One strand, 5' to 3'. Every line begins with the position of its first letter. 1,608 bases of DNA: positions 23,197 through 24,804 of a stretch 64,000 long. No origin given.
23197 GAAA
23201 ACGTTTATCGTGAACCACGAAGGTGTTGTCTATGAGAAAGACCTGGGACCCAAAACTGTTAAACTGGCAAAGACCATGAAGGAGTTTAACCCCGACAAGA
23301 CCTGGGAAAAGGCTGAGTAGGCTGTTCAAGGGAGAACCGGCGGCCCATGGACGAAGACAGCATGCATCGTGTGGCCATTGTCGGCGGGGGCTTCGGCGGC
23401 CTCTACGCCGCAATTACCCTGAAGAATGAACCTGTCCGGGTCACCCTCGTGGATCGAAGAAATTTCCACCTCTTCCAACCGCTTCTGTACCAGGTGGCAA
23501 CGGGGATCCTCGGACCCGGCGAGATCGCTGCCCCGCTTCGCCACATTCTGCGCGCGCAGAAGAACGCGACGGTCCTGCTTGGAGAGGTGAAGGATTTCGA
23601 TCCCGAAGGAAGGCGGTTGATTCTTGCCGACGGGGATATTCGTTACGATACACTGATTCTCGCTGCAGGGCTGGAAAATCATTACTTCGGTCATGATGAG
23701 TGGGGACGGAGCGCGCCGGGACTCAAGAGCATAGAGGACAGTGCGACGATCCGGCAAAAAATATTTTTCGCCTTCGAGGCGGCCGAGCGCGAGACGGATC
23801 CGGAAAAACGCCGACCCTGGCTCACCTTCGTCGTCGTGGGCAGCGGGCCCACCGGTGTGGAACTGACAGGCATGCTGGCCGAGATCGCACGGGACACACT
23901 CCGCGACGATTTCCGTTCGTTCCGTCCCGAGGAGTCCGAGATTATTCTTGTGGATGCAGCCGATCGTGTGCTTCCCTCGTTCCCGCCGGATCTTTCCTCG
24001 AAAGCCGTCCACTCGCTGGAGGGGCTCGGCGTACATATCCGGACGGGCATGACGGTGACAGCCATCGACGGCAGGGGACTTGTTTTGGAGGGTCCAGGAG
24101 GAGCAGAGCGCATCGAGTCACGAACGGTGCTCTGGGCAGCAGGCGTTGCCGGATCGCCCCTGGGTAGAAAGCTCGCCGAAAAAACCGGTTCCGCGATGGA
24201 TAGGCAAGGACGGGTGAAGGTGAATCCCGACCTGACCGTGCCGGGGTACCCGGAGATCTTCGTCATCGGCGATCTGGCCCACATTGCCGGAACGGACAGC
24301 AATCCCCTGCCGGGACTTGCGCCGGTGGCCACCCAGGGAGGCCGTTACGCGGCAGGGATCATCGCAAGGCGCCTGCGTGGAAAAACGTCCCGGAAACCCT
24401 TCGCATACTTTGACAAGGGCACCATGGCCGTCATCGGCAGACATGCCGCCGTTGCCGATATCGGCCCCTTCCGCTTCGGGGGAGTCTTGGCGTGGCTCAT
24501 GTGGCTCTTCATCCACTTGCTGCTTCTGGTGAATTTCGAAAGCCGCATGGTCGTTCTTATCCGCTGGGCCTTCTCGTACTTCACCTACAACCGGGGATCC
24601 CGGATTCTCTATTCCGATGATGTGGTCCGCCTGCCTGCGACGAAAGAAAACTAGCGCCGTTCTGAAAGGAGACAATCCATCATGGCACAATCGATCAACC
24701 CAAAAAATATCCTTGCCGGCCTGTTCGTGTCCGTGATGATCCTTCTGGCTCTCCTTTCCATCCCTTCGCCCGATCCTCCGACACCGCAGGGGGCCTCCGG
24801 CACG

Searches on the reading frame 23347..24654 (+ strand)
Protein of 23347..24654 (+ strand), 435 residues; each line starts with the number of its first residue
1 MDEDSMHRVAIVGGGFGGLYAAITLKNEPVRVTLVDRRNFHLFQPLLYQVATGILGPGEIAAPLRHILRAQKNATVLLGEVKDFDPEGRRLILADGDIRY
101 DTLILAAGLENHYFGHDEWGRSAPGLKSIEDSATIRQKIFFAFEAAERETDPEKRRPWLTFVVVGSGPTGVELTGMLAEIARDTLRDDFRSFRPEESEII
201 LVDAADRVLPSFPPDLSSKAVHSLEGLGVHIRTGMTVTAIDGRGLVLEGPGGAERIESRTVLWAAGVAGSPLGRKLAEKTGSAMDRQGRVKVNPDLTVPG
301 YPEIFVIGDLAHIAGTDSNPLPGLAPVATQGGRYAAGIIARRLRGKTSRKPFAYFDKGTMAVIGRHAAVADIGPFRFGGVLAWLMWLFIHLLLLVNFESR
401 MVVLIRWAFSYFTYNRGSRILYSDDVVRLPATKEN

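Call 78: search_protein_families(library=pfam, proteins=[window:23347-24654:+], max_evalue=0.001)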
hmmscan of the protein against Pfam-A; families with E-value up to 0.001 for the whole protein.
window:23347-24654:+ (435 aa): 9 families
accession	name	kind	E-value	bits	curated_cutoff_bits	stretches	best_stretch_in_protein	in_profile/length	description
PF07992.20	Pyr_redox_2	-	1.1e-46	160.1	26.1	1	8-332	2-291/291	Pyridine nucleotide-disulphide oxidoreductase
PF00070.33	Pyr_redox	-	3.1e-15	56.9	22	1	161-244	2-70/82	Pyridine nucleotide-disulphide oxidoreductase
PF01266.30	DAO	-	7e-09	36.1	27.9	0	8-38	1-31/353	FAD dependent oxidoreductase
PF22366.1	NDH2_C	-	4.8e-08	33.5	27.7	1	357-411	2-57/62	NDH2 C-terminal domain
PF13450.12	NAD_binding_8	-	2.1e-06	28.3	21.9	1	11-39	1-29/68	NAD(P)-binding Rossmann-like domain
PF01494.25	FAD_binding_3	-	2.1e-05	24.4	22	0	8-39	3-34/349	FAD binding domain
PF13454.12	NAD_binding_9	-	0.00012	22.5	21.8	0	10-40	1-35/155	FAD-NAD(P)-binding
PF00890.30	FAD_binding_2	-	0.00024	20.9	20.4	1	9-38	2-31/414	FAD binding domain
PF03486.20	HI0933_like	-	0.001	19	50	0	8-39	2-33/244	HI0933-like protein Rossmann domain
